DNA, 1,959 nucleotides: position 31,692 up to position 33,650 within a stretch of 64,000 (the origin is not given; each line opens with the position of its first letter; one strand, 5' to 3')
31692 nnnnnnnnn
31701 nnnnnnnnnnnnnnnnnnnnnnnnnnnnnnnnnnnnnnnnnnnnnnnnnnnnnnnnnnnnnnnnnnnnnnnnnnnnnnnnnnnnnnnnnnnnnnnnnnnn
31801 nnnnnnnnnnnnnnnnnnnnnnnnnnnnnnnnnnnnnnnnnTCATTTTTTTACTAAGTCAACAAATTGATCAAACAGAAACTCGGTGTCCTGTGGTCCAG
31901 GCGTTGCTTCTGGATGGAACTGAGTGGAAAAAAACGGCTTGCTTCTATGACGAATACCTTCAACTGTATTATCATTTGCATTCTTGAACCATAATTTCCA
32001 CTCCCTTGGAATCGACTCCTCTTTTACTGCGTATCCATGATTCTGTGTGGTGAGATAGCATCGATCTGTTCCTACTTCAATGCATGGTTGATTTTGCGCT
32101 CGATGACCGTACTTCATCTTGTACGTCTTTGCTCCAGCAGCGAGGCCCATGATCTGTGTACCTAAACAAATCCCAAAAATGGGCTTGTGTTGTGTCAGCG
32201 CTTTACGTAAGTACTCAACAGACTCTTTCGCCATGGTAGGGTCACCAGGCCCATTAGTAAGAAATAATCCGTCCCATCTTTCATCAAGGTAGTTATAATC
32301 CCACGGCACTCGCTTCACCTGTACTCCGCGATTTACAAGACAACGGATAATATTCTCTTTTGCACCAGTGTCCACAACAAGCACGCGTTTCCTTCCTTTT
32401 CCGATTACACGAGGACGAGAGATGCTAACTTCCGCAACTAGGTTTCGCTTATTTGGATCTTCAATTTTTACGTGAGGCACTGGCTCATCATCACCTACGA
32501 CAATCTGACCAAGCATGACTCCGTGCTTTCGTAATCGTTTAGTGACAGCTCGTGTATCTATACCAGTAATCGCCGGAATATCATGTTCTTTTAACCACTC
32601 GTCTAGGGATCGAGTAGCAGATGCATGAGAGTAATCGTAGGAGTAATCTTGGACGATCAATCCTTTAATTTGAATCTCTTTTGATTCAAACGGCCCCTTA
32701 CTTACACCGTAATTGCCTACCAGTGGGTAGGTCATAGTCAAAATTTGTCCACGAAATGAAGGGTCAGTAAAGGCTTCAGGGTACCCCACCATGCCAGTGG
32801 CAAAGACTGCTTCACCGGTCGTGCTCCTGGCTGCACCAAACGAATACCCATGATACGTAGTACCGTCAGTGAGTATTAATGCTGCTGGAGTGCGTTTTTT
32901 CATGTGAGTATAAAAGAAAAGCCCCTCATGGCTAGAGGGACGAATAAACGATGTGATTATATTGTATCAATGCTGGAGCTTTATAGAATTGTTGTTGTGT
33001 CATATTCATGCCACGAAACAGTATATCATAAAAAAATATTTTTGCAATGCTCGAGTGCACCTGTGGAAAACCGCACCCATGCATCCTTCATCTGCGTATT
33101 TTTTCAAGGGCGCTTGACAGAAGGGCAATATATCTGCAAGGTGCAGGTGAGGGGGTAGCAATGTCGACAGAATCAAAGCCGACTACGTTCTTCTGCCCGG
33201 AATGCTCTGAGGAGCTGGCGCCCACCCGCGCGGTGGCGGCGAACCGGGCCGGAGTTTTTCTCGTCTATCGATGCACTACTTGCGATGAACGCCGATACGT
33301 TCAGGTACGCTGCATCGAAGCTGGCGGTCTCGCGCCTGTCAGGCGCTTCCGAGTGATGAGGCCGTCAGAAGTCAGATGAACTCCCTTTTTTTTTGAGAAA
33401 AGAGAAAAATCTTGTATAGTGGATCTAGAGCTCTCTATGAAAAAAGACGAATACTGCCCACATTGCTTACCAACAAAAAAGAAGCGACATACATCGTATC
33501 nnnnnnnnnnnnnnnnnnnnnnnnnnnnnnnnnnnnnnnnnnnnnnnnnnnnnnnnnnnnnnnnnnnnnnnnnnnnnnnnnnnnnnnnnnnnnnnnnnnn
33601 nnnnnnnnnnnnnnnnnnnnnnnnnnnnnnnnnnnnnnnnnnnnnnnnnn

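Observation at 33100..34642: GC-rich zinc-ribbon mini-gene with strong SD placed directly upstream of a stand-alone cyanophycin-synthetase-like ATP-grasp protein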

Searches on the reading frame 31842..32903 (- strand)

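Call 76: search_protein_families(library=pfam, proteins=[window:31842-32903:-], max_evalue=0.001)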
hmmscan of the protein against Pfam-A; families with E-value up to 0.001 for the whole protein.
window:31842-32903:- (353 aa): 3 families
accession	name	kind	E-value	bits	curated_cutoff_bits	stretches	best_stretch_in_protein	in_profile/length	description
PF00117.34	GATase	-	3.4e-55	187.1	22.8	1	175-349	1-189/190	Glutamine amidotransferase class-I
PF00988.28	CPSase_sm_chain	-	4.5e-51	172.4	27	1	9-134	1-126/126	Carbamoyl-phosphate synthase small chain, CPSase domain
PF07722.19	Peptidase_C26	-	5.7e-10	39.8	20.5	1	228-332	94-219/219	Peptidase C26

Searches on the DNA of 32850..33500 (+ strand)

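Call 9: search_rna_families(source=window, start=32850, end=33500, threshold=evalue, max_evalue=10)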
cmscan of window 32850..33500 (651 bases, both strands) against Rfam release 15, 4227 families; matches with E-value up to 10: 3.
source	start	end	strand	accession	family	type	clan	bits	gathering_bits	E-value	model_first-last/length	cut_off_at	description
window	32970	33119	+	RF02374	YenS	Gene; sRNA;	-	21.8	80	0.015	1-169/169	no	Yersinia YenS sRNA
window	33385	33490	-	RF01823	rspL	Gene; sRNA;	-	18.6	37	2.8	1-89/89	no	rpsL sRNA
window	32989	33053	-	RF01475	rli45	Gene; antisense;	-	16.3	60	9.7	1-78/78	no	Listeria snRNA rli45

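Call 29: search_dna_similar(query=window:33040-33400:+, collection=plasmids, mode=distant, max_evalue=0.01, max_rows=10)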
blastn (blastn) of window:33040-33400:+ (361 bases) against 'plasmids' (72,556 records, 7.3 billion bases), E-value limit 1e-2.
No match.

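Call 30: search_dna_similar(query=window:33040-33400:+, collection=phages, mode=distant, max_evalue=0.01, max_rows=10)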
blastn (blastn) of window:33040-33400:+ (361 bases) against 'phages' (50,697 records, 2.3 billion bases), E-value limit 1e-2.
No match.

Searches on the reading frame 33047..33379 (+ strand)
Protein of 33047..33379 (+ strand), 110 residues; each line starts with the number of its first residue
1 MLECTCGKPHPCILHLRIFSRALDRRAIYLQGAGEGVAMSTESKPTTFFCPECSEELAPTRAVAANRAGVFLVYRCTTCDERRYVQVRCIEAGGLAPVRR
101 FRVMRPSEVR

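Call 7: search_protein_families(library=pfam, proteins=[window:33047-33379:+], max_evalue=1)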
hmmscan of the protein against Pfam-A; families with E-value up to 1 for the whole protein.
window:33047-33379:+ (110 aa): 15 families
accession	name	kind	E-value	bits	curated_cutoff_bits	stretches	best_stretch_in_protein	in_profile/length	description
PF25164.1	CoiA_N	-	0.007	16.3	26.3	1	44-57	14-27/50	Competence protein CoiA, N-terminal domain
PF10058.14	Zn_ribbon_10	-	0.013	15.7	24.2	0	36-55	33-52/54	ER junction formation factor lunapark, zinc ribbon finger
PF01155.25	HypA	-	0.019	15.4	28.9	1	35-84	58-97/112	Hydrogenase/urease nickel incorporation, metallochaperone, hypA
PF12647.12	RNHCP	-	0.028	14.8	24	1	52-86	45-79/90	RNHCP domain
PF13453.11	Zn_ribbon_TFIIB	-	0.028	14.2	22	1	50-80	2-26/41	Transcription factor zinc-finger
PF24042.1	DUF7351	-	0.045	13.9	31.2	1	49-89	68-110/177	Domain of unknown function (DUF7351)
PF13465.12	zf-H2C2_2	-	0.051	14.4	40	0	41-55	10-22/26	Zinc-finger double domain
PF12773.13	DZR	-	0.053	14.1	27.3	1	42-82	7-33/45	Double zinc ribbon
PF07191.17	Zn_ribbon_6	-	0.054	13.9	25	1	50-91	3-34/67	Double zinc ribbon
PF24485.1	zf-C2H2_DHX34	-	0.061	13.8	27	1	48-60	2-14/25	DHX34-like, C2H2-type zinc finger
PF25287.1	zf-B_box_Trim66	-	0.17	12.1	27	1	75-90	4-19/35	Trim66, B-box zinc-binding domain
PF18439.7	zf_UBZ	-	0.18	11.9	25.6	1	47-60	2-15/32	Ubiquitin-Binding Zinc Finger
PF07754.17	HVO_2753_ZBP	-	0.31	11.3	33.2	1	37-79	6-45/46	Small zinc finger protein HVO_2753-like, Zn-binding pocket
PF05129.18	Zn_ribbon_Elf1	-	0.36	11.4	29.8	0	42-87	17-60/79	Transcription elongation factor Elf1 like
PF22586.1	ANCHR-like_BBOX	-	0.98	10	27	0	44-55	7-18/39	ANCHR-like B-box zinc-binding domain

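Call 24: search_protein_representatives(protein=window:33047-33379:+)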
Query: 110 residues. Proteins with E-value up to 0.001 (for the whole library): 0; up to 1e-10: 0; up to 1e-30: 0. The best 0 are listed.

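Call 68: search_protein_families(library=phrogs, proteins=[window:33047-33379:+], max_evalue=0.1)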
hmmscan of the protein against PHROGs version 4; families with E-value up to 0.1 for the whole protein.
window:33047-33379:+ (110 aa): 4 families
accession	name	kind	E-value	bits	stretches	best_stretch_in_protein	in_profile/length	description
phrog_403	-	DNA, RNA and nucleotide metabolism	0.0098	15.8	1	41-81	258-299/321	DNA polymerase exonuclease subunit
phrog_54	-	other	0.011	17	1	39-82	25-63/75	DksA-like zinc-finger protein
phrog_31590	-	unknown function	0.033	15.5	1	20-44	19-43/74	-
phrog_1244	-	unknown function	0.046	14.1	1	41-81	102-141/157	-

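Call 69: search_protein_families(library=padloc, proteins=[window:33047-33379:+], max_evalue=0.1)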
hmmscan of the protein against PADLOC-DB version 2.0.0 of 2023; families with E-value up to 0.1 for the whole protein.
window:33047-33379:+ (110 aa): 0 families

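Call 74: search_solved_structures(query=window:33047-33379:+, max_evalue=1)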
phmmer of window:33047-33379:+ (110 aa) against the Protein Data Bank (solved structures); distinct sequences matched with E-value up to 1: 2.
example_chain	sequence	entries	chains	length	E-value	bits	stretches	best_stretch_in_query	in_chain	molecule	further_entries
9mu7_I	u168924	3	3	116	0.1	15.9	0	49-92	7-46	DNA-directed RNA polymerase II subunit RPB9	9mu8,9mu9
4mvt_A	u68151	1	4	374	0.44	13.9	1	27-86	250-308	E3 SUMO-protein ligase PIAS3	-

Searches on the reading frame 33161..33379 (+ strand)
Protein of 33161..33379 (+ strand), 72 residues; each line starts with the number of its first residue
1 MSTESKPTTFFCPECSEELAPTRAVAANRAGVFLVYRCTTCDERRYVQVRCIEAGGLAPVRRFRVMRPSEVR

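Call 7: search_protein_families(library=pfam, proteins=[window:33161-33379:+], max_evalue=1)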
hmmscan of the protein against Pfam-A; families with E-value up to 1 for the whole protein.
window:33161-33379:+ (72 aa): 23 families
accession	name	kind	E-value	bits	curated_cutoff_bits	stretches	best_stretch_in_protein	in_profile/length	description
PF25164.1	CoiA_N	-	0.0043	17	26.3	1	6-19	14-27/50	Competence protein CoiA, N-terminal domain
PF24042.1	DUF7351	-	0.0085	16.3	31.2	1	11-51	68-110/177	Domain of unknown function (DUF7351)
PF12773.13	DZR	-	0.012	16.2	27.3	1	4-44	7-33/45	Double zinc ribbon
PF13453.11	Zn_ribbon_TFIIB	-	0.015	15.1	22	1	12-42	2-26/41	Transcription factor zinc-finger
PF12647.12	RNHCP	-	0.018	15.5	24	1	14-48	45-79/90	RNHCP domain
PF17283.8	Zn_ribbon_SprT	-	0.018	15.5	28.1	1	11-48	6-36/38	SprT-like zinc ribbon domain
PF07191.17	Zn_ribbon_6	-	0.022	15.2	25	1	12-53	3-34/67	Double zinc ribbon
PF24485.1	zf-C2H2_DHX34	-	0.024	15.1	27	1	10-22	2-14/25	DHX34-like, C2H2-type zinc finger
PF10058.14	Zn_ribbon_10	-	0.044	14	24.2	0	3-17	38-52/54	ER junction formation factor lunapark, zinc ribbon finger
PF02150.21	Zn_ribbon_RPB9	-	0.05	13.9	25.2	1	11-42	3-28/36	RNA polymerases M/15 Kd subunit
PF09723.15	Zn_ribbon_8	-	0.055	13.9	34.4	0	36-46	6-16/41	Zinc ribbon domain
PF13465.12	zf-H2C2_2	-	0.074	13.9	40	0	5-17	12-22/26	Zinc-finger double domain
PF25287.1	zf-B_box_Trim66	-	0.076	13.2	27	1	37-52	4-19/35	Trim66, B-box zinc-binding domain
PF18439.7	zf_UBZ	-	0.081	13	25.6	1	9-22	2-15/32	Ubiquitin-Binding Zinc Finger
PF01155.25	HypA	-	0.099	13.1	28.9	1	2-46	63-97/112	Hydrogenase/urease nickel incorporation, metallochaperone, hypA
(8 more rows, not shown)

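Call 8: search_protein_families(library=ncbifam, proteins=[window:33161-33379:+], max_evalue=1)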
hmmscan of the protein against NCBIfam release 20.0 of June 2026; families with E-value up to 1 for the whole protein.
window:33161-33379:+ (72 aa): 6 families
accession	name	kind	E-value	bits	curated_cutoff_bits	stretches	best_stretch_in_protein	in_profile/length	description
NF002141.0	PRK00977.1-5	equivalog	0.081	12.8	92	1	22-60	45-83/93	exodeoxyribonuclease VII small subunit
NF041913.1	HVO_2142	equivalog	0.14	12.1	90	1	10-45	12-43/48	HVO_2142 family zinc finger protein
NF011481.0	PRK14890.1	equivalog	0.26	11.3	61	1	3-41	21-56/61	putative Zn-ribbon RNA-binding protein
TIGR02605.1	CxxC_CxxC_SSSS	subfamily_domain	0.73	9.9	31.3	0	36-48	6-18/52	FmdB family zinc ribbon protein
NF001764.0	PRK00504.1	subfamily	0.79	10.1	40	0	37-47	9-19/50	50S ribosomal protein L33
NF041909.1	HVO_2753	equivalog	0.91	9.5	80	0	6-42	23-55/59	HVO_2753 family zinc finger protein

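Call 11: find_homologous_proteins(query=window:33161-33379:+, max_evalue=0.01)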
Query window:33161-33379:+: 1 candidates shared short words with the query, none scored E <= 0.01.

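Call 16: find_related_loci(query=window:33161-33379:+, collection=viral_contigs, flank=5000)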
Query window:33161-33379:+ (72 aa) in viral_contigs; peptide patterns used: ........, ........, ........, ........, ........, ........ (x = any residue, [..] = any of these).
7 stretches matched a pattern, but none encodes a relative of the query by tblastn (E <= 1e-3).

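Call 33: find_related_loci(query=window:33161-33379:+, collection=metagenome_contigs, flank=5000)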
Query window:33161-33379:+ (72 aa) in metagenome_contigs; peptide patterns used: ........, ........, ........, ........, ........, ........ (x = any residue, [..] = any of these).
600 stretches matched a pattern, but none encodes a relative of the query by tblastn (E <= 1e-3).

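Call 56: predict_structure(protein=window:33161-33379:+)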
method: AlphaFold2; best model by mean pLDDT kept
length: 72 residues; sequences in the alignment: 1
mean_pLDDT: 70.0   pTM: 0.47
mean pLDDT of the five models: 70.0, 58.3, 58.0, 43.4, 42.4
residues with pLDDT >= 90: 3; 70-90: 37; 50-70: 22; < 50: 10
segments of 3 or more residues with pLDDT < 50: 4-6, 57-60
pLDDT, mean of each block of 10 residues (from residue 1): 56 87 76 85 81 51 57 51
secondary structure, 60 per line:
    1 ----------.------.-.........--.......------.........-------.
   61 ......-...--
elements in order: E20-28 E31-37 E44-52 E60-66

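Call 62: fold_search(model_id=the predicted structure, library=pdb)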
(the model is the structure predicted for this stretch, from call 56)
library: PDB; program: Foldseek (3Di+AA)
matches with E <= 10: 909; with E <= 0.001: 0
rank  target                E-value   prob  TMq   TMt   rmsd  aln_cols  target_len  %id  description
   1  9f3v_B                8.0e-01  0.75  0.37  0.11   3.8        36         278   17  RIP2K kinase domain dimer with bound compound 37 (N399), a speific NOD1 pathway inhibitor (released 2024-11-06)
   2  3ma6_A                9.0e-01  0.75  0.35  0.11   2.3        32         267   12  Crystal structure of kinase domain of TgCDPK1 in presence of 3BrB-PP1 (released 2010-07-21)
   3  3soc_B                9.0e-01  0.69  0.40  0.11   8.6        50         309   14  Crystal structure of Activin receptor type-IIA (ACVR2A) kinase domain in complex with a quinazolin (released 2011-07-20)
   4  2qg5_B                1.0e+00  0.66  0.37  0.11   2.7        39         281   10  Cryptosporidium parvum calcium dependent protein kinase cgd7_1840 (released 2007-09-04)
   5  9fqr_Xr               1.2e+00  0.69  0.39  0.06   2.8        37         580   22  96-nm repeat of axonemal doublet microtubules from bovine sperm (released 2025-03-26)
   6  6hey                  1.2e+00  0.33  0.34  0.12   5.8        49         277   12  Crystal Structure of Ephrin A2 (EphA2) Receptor Protein Kinase with the NVP-BHG712 derivative ATNK002 (released 2019-08-28)
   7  5dbx_B                1.3e+00  0.66  0.41  0.12   4.2        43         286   16  Crystal structure of murine SPAK(T243D) in complex with AMPPNP (released 2015-09-23)
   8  6brc_B                1.4e+00  0.66  0.36  0.11   2.4        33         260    9  Crystal Structure of the Human CAMKK2B in complex with AP26113-analog (ALK-IN-1) (released 2017-12-13)
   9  8pm3_A                1.4e+00  0.60  0.38  0.12   2.9        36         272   17  Crystal structure of MAP2K6 with a covalent compound GCL94 (released 2023-09-20)
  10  5ng3_A                1.4e+00  0.60  0.37  0.11   2.9        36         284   19  Structure of inactive kinase RIP2K(K47R) (released 2017-06-28)
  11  4bf2_A                1.4e+00  0.30  0.32  0.10   8.2        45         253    9  Crystal Structures of Ask1-inhibitor Complexes (released 2013-07-03)
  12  6q7g                  1.4e+00  0.30  0.35  0.12   5.7        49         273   12  Crystal Structure of Ephrin A2 (EphA2) Receptor Protein Kinase with the NVP-BHG712 derivative ATHA01 (released 2020-01-15)
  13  2r5t                  1.5e+00  0.57  0.38  0.11   5.3        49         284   14  Crystal Structure of Inactive Serum and Glucocorticoid- Regulated Kinase 1 in Complex with AMP-PNP (released 2008-09-09)
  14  9f3v_A                1.6e+00  0.63  0.35  0.11   2.4        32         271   19  RIP2K kinase domain dimer with bound compound 37 (N399), a speific NOD1 pathway inhibitor (released 2024-11-06)
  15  8pm3_B                1.6e+00  0.57  0.38  0.12   2.9        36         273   17  Crystal structure of MAP2K6 with a covalent compound GCL94 (released 2023-09-20)
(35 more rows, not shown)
